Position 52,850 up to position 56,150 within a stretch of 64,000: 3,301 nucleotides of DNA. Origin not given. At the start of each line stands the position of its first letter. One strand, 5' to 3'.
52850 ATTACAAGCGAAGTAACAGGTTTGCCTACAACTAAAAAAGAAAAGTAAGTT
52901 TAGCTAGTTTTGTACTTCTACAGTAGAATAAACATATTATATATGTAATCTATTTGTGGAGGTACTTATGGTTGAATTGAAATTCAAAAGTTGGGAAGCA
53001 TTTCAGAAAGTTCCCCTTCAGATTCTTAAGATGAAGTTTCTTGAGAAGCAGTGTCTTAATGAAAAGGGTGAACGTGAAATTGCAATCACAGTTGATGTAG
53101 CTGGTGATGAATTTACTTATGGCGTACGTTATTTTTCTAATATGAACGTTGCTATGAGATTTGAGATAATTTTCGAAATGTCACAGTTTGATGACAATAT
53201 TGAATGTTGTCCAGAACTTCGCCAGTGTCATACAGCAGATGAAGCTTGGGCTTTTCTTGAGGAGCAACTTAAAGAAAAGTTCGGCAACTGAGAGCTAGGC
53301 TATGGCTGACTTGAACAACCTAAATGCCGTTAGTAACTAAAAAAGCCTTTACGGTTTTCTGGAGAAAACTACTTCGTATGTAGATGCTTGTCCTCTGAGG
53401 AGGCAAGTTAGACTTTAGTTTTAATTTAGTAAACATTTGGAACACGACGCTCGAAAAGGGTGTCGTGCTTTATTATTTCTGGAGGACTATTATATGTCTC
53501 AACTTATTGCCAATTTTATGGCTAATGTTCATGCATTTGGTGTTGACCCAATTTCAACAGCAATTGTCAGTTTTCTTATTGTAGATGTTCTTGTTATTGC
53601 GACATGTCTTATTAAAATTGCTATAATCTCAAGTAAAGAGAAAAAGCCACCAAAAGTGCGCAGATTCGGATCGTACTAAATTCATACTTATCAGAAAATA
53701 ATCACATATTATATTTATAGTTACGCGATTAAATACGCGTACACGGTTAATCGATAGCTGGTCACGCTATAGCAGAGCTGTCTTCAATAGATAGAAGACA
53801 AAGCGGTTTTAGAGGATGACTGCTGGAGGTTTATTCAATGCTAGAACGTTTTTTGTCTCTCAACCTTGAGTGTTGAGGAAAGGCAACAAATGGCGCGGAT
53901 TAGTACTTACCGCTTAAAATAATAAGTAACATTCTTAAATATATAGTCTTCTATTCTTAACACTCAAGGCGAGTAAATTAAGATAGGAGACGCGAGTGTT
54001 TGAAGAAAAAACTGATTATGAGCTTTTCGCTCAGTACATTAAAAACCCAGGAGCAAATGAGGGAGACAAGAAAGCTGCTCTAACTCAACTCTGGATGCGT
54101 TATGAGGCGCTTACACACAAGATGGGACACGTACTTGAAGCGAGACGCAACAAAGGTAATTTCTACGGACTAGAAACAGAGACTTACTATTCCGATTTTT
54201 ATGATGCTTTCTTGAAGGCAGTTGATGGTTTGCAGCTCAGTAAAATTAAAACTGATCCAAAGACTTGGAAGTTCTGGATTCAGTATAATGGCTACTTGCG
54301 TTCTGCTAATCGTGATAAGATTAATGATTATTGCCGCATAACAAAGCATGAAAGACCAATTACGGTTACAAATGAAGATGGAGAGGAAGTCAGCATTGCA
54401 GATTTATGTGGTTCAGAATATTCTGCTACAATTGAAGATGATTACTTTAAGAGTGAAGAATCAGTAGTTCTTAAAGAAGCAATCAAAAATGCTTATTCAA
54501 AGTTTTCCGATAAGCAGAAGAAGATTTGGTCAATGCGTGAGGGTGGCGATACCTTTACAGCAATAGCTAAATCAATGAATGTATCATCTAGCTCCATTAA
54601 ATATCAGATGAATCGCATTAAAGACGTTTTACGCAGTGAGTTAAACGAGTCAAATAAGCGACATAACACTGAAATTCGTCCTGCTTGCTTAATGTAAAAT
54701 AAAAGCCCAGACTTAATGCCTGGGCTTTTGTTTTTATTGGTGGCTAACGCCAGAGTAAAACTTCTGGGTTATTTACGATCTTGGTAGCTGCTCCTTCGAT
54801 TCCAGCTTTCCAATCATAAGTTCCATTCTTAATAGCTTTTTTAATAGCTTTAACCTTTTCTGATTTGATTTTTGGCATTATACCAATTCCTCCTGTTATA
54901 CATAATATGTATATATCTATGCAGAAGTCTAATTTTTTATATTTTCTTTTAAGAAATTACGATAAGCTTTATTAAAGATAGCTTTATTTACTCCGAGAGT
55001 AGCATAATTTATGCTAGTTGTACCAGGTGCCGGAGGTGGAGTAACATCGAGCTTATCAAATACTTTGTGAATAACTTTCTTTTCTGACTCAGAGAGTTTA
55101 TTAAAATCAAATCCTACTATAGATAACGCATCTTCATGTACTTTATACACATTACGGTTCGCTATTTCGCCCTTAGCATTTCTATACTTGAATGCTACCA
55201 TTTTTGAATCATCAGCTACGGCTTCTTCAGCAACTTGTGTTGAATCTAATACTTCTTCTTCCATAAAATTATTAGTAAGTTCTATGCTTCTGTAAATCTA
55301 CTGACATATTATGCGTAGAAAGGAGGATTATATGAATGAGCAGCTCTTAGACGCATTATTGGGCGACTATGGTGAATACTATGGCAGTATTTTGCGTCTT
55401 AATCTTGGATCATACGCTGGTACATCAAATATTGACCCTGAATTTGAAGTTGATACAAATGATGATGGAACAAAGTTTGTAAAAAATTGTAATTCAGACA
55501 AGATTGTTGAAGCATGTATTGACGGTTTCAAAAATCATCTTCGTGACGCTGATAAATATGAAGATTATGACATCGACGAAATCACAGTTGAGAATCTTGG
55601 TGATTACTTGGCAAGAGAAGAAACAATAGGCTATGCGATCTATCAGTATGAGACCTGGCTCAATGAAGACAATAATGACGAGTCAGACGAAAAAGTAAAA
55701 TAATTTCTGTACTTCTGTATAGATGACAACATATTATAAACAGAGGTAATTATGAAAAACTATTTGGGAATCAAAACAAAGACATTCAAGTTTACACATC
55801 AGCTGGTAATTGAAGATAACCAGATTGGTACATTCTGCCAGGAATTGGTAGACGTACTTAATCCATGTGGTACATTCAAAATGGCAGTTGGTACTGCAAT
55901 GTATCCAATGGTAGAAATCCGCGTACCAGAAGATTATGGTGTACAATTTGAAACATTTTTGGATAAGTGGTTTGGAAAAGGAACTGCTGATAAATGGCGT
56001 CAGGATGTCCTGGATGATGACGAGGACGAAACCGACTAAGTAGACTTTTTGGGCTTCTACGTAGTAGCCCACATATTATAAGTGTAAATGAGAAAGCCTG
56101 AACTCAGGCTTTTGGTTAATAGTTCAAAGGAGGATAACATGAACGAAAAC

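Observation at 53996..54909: Phage sigma factor convergent with a 44-aa FlgM-like anti-sigma peptide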

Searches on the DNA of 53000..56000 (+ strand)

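Call 5: search_dna_similar(query=window:53000-56000:+, collection=phages, mode=near)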
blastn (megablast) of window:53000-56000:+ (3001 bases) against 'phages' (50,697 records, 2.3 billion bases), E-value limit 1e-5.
No match.
